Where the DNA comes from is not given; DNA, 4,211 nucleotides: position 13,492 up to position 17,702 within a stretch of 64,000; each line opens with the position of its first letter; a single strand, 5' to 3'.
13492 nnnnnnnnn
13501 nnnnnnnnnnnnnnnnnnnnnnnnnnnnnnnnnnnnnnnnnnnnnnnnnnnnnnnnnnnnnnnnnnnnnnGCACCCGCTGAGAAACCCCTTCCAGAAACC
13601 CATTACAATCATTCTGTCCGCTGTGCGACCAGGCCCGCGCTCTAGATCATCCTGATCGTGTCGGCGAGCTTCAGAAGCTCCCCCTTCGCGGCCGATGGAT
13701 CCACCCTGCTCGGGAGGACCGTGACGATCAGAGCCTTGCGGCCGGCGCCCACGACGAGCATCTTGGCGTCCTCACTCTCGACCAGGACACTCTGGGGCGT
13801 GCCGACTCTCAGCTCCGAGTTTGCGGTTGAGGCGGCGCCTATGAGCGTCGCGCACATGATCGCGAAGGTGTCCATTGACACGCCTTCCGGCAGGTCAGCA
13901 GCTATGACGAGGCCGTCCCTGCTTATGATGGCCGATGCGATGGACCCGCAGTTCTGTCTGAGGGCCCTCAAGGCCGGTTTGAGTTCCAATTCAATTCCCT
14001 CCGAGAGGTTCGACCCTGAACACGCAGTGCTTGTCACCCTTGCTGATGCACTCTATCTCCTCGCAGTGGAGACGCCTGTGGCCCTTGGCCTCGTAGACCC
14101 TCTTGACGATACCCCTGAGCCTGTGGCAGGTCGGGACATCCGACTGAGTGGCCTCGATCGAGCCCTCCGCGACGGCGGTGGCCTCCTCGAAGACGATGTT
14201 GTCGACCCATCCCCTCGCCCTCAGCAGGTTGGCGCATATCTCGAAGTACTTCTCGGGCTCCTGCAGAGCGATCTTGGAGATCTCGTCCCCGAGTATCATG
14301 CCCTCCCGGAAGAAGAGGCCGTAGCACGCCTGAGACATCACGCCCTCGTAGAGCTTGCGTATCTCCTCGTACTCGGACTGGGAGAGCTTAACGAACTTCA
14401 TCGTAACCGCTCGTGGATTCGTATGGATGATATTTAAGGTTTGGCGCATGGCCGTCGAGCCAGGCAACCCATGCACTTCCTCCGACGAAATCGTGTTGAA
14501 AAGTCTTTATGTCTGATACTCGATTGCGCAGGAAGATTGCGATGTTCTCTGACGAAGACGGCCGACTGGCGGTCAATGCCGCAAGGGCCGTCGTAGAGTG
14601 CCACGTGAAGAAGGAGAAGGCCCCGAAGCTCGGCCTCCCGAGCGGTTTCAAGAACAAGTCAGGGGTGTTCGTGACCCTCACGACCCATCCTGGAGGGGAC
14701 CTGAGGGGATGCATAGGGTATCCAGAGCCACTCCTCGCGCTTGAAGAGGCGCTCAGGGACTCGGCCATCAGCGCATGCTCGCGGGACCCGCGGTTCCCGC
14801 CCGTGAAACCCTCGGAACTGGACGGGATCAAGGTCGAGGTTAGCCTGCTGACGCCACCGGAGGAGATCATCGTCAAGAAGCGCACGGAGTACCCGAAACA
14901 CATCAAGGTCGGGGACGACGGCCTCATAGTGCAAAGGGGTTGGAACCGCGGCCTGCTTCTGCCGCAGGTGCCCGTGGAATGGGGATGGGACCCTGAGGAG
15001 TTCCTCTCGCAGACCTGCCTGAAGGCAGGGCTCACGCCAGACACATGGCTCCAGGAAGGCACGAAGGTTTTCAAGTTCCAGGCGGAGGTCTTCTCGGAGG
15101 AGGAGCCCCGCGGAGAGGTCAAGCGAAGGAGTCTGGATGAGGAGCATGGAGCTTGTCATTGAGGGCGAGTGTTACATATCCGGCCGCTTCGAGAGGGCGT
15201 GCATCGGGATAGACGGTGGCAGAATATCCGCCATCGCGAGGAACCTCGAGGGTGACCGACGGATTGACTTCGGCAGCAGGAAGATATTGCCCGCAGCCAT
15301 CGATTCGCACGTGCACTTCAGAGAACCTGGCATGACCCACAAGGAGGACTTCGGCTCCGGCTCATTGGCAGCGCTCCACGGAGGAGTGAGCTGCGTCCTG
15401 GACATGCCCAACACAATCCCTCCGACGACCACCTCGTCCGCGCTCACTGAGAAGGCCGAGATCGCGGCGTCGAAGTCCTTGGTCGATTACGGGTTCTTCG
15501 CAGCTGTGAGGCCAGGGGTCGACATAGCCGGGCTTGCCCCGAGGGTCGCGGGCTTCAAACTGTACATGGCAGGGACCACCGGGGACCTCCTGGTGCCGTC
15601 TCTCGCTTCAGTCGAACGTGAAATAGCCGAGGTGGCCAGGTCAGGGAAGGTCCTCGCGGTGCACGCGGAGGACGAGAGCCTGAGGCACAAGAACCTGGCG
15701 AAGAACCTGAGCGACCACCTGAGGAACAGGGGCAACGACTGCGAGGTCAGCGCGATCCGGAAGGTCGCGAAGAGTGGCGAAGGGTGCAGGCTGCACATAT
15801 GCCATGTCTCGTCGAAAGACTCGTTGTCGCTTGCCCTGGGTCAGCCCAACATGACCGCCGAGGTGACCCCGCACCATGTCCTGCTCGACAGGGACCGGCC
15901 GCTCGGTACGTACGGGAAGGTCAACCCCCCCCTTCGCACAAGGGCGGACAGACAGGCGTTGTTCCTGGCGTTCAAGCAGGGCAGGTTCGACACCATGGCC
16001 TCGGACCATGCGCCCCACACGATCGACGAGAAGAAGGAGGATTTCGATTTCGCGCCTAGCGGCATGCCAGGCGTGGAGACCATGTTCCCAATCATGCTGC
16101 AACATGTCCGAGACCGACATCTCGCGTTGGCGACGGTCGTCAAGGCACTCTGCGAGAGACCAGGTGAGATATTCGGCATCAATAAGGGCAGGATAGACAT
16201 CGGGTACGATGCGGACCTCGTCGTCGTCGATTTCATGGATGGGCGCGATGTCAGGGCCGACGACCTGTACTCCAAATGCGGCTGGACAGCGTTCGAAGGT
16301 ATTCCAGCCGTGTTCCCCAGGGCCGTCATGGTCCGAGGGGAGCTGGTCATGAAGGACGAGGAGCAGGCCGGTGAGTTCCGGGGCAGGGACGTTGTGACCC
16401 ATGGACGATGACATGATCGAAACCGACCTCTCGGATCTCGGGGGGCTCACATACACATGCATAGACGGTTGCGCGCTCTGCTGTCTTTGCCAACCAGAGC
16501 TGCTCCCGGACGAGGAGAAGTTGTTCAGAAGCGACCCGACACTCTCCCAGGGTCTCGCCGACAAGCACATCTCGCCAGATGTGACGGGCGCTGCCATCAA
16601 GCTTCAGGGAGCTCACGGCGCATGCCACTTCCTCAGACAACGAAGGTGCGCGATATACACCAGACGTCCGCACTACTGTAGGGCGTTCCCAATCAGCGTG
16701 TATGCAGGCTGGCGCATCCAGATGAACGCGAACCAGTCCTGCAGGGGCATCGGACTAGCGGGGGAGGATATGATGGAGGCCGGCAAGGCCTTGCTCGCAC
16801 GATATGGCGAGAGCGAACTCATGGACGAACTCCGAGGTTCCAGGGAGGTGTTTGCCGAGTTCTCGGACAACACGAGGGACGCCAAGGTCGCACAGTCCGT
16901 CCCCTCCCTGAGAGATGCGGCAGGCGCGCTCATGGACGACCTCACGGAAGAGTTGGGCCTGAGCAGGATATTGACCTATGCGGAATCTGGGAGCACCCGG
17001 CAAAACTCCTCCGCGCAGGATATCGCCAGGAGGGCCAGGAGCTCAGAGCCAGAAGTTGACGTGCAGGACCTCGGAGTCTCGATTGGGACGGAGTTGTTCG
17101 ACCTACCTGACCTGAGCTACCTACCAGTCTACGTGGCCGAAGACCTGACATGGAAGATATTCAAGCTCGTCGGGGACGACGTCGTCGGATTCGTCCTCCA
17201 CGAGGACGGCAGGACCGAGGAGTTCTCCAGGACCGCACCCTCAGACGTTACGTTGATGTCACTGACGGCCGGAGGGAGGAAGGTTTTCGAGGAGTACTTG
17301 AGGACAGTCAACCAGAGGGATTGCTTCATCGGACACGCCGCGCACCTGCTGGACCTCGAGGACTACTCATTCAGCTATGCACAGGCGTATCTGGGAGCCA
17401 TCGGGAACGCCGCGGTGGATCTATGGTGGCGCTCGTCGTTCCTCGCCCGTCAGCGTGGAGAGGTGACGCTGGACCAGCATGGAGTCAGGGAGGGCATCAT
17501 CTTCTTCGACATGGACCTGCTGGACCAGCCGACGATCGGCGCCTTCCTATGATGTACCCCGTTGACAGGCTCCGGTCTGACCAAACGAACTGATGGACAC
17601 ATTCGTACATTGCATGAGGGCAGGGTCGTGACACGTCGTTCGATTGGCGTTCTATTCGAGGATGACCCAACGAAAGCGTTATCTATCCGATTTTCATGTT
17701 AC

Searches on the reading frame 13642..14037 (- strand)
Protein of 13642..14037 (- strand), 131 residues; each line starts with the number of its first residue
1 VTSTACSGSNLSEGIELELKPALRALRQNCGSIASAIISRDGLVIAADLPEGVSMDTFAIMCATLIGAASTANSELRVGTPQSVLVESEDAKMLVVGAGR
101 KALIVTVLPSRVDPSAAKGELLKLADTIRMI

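Call 17: search_protein_families(library=pfam, proteins=[window:13642-14037:-], max_evalue=0.00001)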
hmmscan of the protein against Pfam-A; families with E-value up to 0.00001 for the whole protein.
window:13642-14037:- (131 aa): 1 family
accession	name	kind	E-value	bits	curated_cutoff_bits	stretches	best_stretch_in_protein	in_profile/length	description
PF03259.23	Robl_LC7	-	6.9e-11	42.2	23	1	35-106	18-89/91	Roadblock/LC7 domain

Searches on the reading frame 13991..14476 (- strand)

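Call 17: search_protein_families(library=pfam, proteins=[window:13991-14476:-], max_evalue=0.00001)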
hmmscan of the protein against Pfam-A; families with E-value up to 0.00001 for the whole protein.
window:13991-14476:- (161 aa): 1 family
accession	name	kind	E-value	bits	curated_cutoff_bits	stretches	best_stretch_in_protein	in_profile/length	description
PF02830.23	V4R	-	3.5e-11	43.5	31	1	111-157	16-62/62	V4R domain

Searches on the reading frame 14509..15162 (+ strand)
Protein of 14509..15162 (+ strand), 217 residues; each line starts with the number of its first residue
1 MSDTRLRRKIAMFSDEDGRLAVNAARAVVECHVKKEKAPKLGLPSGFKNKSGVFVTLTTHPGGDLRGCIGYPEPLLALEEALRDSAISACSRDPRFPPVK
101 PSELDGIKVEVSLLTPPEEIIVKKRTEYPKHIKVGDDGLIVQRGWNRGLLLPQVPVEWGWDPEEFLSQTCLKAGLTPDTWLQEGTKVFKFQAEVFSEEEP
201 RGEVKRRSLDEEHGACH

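Call 17: search_protein_families(library=pfam, proteins=[window:14509-15162:+], max_evalue=0.00001)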
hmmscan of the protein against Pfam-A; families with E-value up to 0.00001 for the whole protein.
window:14509-15162:+ (217 aa): 1 family
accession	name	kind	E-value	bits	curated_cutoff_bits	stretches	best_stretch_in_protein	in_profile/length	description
PF01871.22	AMMECR1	-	2e-53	180.8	25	1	23-195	2-168/168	AMMECR1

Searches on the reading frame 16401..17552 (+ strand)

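Call 3: search_protein_families(library=pfam, proteins=[window:16401-17552:+], max_evalue=1)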
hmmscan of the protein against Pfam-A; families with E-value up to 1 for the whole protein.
window:16401-17552:+ (383 aa): 1 family
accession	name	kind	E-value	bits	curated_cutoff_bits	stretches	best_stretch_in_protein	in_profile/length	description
PF03692.20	CxxCxxCC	-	1.7e-07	32.3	23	1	20-103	2-73/85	Putative zinc- or iron-chelating domain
